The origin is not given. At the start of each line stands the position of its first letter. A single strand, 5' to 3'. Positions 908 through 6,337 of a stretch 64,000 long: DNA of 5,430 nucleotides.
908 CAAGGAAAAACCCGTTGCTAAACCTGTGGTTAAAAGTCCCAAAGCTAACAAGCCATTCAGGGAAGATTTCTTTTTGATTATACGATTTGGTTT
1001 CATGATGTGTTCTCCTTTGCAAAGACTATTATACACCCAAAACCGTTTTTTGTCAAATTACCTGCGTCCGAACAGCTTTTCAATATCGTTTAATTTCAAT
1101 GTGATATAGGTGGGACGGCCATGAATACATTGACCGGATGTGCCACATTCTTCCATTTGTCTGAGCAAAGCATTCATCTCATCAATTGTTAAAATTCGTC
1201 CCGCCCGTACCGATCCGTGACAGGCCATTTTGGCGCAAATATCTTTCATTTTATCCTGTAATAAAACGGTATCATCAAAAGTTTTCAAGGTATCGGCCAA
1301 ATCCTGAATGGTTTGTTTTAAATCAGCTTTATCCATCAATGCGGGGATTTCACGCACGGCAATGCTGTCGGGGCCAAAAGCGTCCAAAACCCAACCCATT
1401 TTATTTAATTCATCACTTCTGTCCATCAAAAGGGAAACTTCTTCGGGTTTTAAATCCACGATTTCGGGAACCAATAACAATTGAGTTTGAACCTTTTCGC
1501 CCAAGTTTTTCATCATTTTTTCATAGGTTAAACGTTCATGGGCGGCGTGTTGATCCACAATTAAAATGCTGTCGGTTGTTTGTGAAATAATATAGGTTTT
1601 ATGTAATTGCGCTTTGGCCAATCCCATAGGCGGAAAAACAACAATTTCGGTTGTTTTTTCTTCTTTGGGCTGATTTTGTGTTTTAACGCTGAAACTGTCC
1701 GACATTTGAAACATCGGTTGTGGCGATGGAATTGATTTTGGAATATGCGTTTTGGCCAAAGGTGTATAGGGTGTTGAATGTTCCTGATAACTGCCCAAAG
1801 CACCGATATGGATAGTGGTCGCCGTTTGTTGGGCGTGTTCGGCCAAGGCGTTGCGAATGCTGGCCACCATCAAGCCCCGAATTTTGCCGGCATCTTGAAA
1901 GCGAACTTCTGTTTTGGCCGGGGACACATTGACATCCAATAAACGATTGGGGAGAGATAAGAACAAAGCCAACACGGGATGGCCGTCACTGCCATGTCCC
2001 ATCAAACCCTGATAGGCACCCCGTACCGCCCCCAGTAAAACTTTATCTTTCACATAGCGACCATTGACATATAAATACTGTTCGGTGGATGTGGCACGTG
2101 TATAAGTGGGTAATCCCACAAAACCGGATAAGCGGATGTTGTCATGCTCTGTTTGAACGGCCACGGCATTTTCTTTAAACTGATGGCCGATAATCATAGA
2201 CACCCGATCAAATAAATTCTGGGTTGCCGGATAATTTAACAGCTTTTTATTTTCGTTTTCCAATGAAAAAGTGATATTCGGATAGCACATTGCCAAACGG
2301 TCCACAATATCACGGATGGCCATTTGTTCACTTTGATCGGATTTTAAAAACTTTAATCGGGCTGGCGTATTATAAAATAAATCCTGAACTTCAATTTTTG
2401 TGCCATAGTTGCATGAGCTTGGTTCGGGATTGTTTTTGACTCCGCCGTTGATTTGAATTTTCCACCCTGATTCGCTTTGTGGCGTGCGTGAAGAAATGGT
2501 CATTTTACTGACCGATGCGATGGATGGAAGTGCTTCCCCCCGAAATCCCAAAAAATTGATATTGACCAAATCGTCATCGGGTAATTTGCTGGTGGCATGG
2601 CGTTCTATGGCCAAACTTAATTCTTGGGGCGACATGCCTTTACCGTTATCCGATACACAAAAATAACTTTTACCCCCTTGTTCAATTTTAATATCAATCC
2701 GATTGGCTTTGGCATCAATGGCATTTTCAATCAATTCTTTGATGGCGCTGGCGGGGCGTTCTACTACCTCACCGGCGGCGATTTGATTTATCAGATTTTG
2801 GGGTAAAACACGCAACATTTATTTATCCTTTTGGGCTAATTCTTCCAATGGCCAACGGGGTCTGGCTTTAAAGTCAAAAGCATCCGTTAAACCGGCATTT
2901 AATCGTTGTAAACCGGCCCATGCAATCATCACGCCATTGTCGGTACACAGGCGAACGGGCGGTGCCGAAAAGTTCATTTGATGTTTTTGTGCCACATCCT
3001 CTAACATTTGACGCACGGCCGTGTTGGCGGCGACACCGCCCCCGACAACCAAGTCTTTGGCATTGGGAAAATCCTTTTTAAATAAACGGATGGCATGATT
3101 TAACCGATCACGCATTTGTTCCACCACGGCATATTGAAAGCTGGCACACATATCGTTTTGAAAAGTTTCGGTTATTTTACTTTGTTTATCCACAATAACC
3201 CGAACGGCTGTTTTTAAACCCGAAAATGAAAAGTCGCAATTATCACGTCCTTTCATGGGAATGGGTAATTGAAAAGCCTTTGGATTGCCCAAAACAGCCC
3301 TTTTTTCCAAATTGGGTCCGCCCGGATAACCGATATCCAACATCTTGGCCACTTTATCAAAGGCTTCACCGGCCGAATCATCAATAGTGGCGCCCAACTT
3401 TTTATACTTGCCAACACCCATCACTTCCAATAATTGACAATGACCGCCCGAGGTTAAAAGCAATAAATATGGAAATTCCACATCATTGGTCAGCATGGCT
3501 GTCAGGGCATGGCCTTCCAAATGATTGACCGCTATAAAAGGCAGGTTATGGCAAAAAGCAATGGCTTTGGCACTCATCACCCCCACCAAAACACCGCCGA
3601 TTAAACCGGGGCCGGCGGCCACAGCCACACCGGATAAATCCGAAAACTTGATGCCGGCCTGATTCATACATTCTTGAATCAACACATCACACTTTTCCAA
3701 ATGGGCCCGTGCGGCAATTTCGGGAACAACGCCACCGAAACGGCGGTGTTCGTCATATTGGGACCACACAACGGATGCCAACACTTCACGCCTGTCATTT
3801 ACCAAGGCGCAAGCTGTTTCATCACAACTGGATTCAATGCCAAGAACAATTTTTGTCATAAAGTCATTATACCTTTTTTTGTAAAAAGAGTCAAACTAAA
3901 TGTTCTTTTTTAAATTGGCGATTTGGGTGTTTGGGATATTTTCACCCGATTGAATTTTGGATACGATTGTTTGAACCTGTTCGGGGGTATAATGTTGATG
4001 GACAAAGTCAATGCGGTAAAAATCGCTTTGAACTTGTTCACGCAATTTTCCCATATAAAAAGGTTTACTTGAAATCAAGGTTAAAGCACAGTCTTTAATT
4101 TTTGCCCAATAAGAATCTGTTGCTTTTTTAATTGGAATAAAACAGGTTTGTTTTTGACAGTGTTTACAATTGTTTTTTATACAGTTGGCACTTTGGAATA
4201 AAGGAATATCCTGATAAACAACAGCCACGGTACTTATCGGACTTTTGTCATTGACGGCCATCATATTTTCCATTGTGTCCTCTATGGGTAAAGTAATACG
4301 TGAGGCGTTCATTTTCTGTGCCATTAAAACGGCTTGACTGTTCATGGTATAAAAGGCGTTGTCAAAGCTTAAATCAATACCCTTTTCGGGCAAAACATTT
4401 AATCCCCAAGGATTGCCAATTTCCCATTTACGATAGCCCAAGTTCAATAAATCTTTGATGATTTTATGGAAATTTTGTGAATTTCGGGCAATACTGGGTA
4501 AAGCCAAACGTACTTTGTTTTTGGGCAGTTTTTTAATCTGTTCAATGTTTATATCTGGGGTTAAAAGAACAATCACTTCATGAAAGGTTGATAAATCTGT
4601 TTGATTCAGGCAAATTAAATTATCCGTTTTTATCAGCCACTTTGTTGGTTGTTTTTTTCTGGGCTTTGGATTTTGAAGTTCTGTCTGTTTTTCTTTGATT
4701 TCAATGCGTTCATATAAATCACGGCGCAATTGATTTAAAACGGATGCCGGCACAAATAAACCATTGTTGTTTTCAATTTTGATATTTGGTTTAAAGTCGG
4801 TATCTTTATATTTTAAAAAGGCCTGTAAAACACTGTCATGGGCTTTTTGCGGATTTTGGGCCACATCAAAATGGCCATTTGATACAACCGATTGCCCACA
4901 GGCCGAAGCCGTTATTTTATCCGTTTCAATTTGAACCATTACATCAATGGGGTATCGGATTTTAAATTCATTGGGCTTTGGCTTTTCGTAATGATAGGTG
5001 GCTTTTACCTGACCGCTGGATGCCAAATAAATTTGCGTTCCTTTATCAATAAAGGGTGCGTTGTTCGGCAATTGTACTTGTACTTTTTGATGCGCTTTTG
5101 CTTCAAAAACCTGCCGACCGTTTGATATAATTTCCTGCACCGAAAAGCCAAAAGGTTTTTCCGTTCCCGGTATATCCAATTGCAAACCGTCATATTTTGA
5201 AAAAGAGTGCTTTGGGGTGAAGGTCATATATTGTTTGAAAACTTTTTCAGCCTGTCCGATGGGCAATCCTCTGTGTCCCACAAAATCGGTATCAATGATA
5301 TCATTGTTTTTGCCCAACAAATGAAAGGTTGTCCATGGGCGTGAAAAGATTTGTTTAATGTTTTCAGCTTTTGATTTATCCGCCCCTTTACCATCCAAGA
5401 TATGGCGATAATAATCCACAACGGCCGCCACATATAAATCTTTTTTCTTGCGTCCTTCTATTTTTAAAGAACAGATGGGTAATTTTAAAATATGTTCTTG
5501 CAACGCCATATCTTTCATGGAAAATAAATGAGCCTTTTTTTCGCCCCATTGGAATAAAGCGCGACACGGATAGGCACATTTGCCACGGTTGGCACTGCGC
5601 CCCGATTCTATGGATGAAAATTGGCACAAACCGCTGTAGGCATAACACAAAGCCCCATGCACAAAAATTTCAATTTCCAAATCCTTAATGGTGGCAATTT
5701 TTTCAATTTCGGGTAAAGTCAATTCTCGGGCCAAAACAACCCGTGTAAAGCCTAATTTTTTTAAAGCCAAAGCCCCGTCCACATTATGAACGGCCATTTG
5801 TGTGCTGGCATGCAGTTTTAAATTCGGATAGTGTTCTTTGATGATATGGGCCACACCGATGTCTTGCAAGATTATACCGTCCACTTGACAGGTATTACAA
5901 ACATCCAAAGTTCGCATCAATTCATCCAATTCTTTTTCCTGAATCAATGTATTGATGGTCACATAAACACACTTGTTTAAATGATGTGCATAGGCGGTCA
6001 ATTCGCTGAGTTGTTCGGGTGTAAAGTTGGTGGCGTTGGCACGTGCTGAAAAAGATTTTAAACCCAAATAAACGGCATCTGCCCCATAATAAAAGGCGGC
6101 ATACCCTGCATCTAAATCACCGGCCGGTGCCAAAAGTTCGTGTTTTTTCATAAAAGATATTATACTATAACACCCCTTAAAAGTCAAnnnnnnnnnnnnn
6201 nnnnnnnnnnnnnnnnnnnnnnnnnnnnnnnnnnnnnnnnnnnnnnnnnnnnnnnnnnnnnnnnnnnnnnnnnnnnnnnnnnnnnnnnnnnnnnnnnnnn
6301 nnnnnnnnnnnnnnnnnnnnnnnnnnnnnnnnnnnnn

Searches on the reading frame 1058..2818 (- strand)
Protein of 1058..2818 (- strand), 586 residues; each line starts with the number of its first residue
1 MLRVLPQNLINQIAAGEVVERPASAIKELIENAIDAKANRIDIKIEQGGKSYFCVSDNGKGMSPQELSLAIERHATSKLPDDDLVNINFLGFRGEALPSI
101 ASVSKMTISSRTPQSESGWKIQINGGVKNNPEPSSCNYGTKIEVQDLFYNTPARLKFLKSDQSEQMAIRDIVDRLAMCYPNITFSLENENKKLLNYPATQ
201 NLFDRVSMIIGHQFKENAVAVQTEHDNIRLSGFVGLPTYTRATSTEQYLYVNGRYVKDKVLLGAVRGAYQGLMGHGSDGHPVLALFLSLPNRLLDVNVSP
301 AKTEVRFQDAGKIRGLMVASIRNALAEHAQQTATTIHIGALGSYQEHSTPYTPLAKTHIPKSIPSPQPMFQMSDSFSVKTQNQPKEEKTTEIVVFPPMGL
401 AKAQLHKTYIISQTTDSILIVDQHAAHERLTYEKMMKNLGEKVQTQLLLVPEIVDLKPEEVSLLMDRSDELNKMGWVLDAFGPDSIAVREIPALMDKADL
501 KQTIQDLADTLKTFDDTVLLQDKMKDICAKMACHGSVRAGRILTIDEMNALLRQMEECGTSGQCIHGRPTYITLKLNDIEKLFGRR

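Call 61: search_protein_families(library=pfam, proteins=[window:1058-2818:-], max_evalue=0.0001)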
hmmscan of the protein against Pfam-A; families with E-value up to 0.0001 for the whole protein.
window:1058-2818:- (586 aa): 4 families
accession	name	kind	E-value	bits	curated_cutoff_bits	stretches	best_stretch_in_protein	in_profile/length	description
PF08676.16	MutL_C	-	1.8e-44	151.3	25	1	403-542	2-141/142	MutL C terminal dimerisation domain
PF01119.25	DNA_mis_repair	-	1.5e-32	112.1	26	1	208-325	3-118/119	DNA mismatch repair protein, C-terminal domain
PF13589.12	HATPase_c_3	-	4.6e-14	53.1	25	1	23-122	4-104/137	Histidine kinase-, DNA gyrase B-, and HSP90-like ATPase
PF02518.31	HATPase_c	-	2.9e-08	34.6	26.4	1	21-76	5-63/111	Histidine kinase-, DNA gyrase B-, and HSP90-like ATPase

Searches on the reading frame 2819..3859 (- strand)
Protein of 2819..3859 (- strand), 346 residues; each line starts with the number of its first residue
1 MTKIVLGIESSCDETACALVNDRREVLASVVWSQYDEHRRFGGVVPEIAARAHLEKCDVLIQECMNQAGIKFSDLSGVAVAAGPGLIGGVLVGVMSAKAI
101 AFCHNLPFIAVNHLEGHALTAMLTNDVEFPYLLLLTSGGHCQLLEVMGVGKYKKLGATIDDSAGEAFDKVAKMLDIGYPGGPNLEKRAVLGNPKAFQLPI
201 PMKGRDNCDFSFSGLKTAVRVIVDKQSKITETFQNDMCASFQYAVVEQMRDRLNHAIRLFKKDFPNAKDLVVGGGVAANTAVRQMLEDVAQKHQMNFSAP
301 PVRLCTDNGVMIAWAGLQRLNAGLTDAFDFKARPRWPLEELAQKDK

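Call 61: search_protein_families(library=pfam, proteins=[window:2819-3859:-], max_evalue=0.0001)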
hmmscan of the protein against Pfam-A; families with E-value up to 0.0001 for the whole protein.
window:2819-3859:- (346 aa): 1 family
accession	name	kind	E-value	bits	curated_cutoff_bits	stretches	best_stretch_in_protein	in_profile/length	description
PF00814.31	TsaD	-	1.8e-90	303.7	24.8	1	25-314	1-264/264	tRNA N6-adenosine threonylcarbamoyltransferase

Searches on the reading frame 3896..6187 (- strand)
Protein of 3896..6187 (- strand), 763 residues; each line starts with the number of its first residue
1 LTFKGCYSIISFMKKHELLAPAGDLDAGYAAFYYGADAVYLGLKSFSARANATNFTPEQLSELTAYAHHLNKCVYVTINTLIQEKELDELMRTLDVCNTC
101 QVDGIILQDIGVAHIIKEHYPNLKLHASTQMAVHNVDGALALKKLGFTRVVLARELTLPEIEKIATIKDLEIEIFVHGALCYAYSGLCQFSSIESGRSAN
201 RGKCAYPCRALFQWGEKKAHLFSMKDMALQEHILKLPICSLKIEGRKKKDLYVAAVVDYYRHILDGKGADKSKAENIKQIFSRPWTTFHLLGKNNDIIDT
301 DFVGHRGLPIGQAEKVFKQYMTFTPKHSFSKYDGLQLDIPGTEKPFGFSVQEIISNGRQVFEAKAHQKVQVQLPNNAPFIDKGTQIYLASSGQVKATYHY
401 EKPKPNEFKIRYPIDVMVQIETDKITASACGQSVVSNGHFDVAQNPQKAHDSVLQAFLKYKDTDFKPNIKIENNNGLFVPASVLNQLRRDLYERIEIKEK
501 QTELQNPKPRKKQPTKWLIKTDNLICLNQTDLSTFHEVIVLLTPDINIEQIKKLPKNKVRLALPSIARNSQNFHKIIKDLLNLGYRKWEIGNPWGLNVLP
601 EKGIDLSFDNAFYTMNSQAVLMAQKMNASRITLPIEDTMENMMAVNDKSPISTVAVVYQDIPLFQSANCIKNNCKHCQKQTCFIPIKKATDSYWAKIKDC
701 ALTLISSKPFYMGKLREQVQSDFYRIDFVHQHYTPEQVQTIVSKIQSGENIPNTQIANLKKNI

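Call 61: search_protein_families(library=pfam, proteins=[window:3896-6187:-], max_evalue=0.0001)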
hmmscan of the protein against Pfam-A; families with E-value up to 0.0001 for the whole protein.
window:3896-6187:- (763 aa): 2 families
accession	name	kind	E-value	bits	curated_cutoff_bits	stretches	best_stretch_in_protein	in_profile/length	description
PF01136.24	Peptidase_U32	-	5.1e-68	229.3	22.4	1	88-294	2-231/233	Peptidase family U32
PF12392.13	DUF3656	-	4.8e-11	43.8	22.1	1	400-496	17-105/109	Collagenase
